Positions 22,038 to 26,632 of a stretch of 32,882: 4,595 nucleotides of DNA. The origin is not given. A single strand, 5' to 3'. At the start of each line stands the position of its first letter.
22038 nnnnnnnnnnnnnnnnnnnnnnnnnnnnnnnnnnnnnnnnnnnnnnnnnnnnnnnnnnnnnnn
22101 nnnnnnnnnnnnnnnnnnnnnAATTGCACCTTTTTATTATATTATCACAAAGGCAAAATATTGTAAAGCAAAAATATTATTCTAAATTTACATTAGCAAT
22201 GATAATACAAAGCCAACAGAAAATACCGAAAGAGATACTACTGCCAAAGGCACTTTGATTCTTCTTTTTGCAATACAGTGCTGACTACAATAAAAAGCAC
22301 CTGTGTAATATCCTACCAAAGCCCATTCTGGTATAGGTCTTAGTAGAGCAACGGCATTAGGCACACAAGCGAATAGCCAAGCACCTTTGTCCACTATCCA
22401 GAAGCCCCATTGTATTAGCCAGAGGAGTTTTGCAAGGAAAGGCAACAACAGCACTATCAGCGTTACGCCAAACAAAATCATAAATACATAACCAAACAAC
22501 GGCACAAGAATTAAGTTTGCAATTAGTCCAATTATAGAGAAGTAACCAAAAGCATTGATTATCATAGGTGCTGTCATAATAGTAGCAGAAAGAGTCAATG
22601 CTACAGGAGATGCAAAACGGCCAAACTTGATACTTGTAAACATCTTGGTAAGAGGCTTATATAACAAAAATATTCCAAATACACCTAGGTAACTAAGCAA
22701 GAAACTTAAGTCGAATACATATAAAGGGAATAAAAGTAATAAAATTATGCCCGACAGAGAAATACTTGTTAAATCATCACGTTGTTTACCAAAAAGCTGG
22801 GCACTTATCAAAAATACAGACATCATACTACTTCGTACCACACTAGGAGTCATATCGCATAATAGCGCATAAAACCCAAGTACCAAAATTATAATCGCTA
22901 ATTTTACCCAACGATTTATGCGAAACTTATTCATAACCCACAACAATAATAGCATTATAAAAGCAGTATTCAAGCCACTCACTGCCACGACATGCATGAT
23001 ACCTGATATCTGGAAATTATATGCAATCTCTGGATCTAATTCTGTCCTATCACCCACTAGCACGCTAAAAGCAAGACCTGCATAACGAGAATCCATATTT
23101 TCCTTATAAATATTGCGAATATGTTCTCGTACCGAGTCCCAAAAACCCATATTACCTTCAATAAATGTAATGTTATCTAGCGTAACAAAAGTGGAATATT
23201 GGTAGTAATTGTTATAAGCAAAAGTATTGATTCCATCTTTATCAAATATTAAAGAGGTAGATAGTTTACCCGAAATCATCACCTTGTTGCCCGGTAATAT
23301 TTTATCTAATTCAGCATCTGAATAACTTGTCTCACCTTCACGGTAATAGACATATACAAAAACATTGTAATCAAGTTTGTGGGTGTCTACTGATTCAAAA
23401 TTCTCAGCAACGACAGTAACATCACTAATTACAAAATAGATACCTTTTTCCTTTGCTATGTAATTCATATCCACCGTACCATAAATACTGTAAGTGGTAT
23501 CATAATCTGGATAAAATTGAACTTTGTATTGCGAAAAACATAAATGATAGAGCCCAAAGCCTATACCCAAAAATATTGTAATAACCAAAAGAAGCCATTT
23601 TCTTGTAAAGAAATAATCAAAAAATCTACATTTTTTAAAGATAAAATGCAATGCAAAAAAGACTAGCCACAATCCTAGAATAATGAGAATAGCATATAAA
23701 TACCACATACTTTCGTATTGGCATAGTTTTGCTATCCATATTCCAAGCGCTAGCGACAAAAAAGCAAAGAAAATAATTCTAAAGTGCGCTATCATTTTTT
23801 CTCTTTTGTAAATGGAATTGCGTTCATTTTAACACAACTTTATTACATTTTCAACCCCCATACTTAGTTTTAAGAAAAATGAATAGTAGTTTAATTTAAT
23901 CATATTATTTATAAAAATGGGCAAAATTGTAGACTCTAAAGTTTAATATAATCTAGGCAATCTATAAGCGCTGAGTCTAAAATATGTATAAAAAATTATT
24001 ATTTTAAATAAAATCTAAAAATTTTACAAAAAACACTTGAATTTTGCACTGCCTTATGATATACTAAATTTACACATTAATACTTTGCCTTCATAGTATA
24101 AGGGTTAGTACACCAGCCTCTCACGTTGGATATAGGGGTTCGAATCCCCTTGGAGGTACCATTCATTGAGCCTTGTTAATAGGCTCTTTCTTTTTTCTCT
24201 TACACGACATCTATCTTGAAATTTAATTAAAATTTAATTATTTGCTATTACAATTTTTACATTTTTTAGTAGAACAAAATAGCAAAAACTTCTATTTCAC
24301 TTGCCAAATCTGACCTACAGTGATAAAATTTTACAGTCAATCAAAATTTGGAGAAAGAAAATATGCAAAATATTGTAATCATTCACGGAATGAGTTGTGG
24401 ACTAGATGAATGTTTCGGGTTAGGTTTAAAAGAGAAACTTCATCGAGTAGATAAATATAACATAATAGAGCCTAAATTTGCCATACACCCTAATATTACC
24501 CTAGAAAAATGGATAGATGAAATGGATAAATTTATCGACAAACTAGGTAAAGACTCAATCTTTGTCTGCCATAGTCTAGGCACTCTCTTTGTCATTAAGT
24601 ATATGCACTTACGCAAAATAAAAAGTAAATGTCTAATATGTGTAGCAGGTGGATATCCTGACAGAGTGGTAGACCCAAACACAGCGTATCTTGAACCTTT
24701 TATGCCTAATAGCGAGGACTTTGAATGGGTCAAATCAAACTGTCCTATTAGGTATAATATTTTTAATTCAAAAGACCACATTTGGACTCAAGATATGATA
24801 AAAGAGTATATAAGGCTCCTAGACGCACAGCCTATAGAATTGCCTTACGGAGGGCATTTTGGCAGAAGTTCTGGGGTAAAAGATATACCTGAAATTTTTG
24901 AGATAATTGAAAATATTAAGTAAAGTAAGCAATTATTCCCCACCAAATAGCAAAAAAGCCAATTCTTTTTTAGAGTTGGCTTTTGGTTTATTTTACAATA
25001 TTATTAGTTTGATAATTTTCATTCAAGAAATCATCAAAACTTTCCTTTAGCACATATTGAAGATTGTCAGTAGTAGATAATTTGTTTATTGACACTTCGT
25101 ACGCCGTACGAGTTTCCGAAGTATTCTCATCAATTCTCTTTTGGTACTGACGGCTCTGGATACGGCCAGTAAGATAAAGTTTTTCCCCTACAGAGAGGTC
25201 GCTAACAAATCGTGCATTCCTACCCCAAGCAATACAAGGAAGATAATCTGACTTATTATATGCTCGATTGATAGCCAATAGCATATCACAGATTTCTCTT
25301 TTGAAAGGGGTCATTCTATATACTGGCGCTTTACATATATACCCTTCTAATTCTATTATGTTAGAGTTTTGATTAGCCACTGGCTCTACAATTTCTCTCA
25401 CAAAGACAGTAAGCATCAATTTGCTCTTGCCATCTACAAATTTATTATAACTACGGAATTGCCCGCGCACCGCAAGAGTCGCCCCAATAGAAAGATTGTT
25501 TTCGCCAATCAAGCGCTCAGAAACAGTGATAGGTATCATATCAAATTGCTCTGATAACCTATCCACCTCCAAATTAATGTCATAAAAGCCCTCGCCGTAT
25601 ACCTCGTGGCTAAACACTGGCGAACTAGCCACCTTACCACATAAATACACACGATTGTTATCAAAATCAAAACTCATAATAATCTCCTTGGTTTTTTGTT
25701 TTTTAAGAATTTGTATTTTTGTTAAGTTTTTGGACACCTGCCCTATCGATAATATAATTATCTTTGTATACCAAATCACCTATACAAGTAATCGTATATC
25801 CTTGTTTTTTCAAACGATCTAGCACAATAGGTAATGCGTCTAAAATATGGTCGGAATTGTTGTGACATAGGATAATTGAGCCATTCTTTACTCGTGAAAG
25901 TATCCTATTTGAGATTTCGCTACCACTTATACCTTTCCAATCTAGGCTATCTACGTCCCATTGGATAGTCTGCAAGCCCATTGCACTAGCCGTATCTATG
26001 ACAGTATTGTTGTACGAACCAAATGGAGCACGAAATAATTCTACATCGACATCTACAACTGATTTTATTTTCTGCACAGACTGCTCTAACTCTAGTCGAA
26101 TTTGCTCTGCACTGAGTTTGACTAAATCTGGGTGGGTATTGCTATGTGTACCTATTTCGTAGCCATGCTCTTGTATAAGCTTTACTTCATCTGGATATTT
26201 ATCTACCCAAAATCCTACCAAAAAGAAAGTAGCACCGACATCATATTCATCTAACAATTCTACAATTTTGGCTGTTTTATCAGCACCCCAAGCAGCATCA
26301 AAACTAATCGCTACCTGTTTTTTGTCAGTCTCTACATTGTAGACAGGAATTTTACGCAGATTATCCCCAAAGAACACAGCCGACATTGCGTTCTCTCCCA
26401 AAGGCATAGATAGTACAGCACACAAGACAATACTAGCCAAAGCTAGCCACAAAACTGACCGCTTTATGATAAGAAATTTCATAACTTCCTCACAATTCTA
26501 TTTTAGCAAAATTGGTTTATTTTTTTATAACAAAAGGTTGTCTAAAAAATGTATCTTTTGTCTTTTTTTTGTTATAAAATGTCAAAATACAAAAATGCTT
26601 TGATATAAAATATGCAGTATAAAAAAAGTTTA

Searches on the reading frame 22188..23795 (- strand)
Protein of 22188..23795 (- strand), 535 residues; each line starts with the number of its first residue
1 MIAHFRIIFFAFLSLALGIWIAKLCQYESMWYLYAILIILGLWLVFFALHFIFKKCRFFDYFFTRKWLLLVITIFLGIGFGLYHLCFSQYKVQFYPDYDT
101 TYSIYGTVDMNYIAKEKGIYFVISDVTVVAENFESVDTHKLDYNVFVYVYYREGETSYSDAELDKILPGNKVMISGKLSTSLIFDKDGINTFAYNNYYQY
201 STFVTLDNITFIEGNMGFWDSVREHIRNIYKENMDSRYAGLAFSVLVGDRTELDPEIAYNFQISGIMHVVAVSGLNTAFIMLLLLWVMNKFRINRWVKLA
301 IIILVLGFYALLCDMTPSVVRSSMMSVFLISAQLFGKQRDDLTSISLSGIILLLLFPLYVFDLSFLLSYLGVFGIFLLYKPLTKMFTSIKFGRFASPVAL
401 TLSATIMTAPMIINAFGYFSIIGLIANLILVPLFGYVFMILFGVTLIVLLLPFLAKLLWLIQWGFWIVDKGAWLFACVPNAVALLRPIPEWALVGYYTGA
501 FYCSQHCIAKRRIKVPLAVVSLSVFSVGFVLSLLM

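Call 6: search_protein_families(library=ncbifam, proteins=[window:22188-23795:-], max_evalue=0.001)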
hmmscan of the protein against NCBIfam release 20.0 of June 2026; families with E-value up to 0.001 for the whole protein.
window:22188-23795:- (535 aa): 4 families
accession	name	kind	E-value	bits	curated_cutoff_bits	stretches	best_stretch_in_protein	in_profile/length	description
TIGR00361.1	ComEC_Rec2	equivalog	2.6e-27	95.3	190.05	1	192-462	83-359/663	DNA internalization-related competence protein ComEC/Rec2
TIGR00360.1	ComEC_N-term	subfamily_domain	1.2e-24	87.5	36.5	1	266-439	1-169/171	ComEC/Rec2-related protein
NF008580.0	PRK11539.1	equivalog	1e-16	60.5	969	1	226-461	187-431/758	ComEC family protein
NF045979.1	ComEC_MAG0480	equivalog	5.9e-16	58.3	150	1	34-460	23-416/461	MAG0480 family ComEC-like protein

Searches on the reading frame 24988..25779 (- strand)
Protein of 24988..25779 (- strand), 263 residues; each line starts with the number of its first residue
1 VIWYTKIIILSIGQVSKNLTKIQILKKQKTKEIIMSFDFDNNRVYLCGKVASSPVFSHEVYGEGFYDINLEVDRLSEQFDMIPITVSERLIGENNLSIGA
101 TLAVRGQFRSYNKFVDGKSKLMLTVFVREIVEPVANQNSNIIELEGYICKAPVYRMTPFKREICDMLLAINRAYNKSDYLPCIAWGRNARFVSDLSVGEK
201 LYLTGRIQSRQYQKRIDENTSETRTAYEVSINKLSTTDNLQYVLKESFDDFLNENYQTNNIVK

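Call 51: search_protein_families(library=pfam, proteins=[window:24988-25779:-], max_evalue=0.00001)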
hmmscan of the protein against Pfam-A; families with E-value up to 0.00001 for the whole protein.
window:24988-25779:- (263 aa): 1 family
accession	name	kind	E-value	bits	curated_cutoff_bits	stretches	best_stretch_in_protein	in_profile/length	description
PF00436.31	SSB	-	8.6e-19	68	26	1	141-234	3-101/104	Single-strand binding protein family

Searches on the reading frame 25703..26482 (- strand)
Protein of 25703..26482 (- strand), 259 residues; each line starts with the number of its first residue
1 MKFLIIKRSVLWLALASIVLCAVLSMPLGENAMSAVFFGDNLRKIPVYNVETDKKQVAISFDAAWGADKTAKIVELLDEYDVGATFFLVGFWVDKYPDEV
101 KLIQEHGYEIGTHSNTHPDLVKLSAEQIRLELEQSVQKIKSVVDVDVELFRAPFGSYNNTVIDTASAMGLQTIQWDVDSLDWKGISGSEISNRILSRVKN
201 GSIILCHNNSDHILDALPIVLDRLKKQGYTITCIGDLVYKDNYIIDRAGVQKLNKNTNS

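Call 51: search_protein_families(library=pfam, proteins=[window:25703-26482:-], max_evalue=0.00001)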
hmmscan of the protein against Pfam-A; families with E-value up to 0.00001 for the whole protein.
window:25703-26482:- (259 aa): 1 family
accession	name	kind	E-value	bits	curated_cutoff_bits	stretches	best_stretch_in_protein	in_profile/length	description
PF01522.26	Polysacc_deac_1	-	9.8e-36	122.9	23.1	1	50-172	2-123/124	Polysaccharide deacetylase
